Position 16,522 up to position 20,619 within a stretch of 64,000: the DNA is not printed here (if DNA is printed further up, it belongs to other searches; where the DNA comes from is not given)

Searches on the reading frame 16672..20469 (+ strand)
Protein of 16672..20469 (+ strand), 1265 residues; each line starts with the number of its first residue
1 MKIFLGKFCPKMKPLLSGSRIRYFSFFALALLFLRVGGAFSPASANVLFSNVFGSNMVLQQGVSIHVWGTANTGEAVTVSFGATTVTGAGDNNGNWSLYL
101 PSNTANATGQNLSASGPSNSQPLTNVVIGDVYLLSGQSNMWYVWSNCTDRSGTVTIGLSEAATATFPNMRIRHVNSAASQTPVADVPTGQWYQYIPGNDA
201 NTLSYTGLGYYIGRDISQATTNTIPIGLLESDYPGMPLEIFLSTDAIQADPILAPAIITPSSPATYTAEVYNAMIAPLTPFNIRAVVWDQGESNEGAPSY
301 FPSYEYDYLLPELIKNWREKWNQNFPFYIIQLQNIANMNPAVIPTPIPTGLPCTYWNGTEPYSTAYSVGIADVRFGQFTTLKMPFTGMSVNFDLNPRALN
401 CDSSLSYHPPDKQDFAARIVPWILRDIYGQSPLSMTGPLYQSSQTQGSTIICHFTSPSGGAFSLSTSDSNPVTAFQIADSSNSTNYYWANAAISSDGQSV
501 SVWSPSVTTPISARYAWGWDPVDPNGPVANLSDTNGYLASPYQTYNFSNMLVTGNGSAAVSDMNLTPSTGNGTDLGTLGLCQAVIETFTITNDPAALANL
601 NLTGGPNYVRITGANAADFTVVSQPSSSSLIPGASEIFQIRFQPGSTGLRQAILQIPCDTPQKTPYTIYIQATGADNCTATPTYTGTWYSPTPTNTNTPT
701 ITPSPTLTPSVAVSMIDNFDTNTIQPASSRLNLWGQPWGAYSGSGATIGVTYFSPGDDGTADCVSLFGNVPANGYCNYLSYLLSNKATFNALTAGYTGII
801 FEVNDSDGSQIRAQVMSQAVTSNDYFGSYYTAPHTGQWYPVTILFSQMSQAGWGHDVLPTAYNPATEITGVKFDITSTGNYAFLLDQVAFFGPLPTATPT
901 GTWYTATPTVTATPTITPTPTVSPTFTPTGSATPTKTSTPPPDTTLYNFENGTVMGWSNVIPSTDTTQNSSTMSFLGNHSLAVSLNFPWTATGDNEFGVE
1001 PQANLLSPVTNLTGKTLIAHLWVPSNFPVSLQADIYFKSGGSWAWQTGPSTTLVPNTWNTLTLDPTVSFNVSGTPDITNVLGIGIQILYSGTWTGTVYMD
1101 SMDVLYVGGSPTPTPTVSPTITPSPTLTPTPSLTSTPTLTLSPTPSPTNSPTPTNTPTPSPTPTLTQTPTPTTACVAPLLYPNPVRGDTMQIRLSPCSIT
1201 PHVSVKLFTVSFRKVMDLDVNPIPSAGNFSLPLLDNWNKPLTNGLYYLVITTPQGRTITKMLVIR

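Call 62: search_protein_families(library=ncbifam, proteins=[window:16672-20469:+], max_evalue=0.001)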
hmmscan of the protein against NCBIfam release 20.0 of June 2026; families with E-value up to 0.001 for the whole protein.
window:16672-20469:+ (1265 aa): 3 families
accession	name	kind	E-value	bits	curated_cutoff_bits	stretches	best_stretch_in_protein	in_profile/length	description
NF012200.0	choice_anch_D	domain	9.7e-14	51.8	45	1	551-661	4-106/108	choice-of-anchor D domain-containing protein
NF033510.3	Ca_tandemer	repeat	4.9e-05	23.6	50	1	50-110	16-82/96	Ca2+-stabilized repeat-containing adhesin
TIGR04183.1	Por_Secre_tail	domain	0.00098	19.1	23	0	1180-1263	1-71/72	T9SS type A sorting domain-containing protein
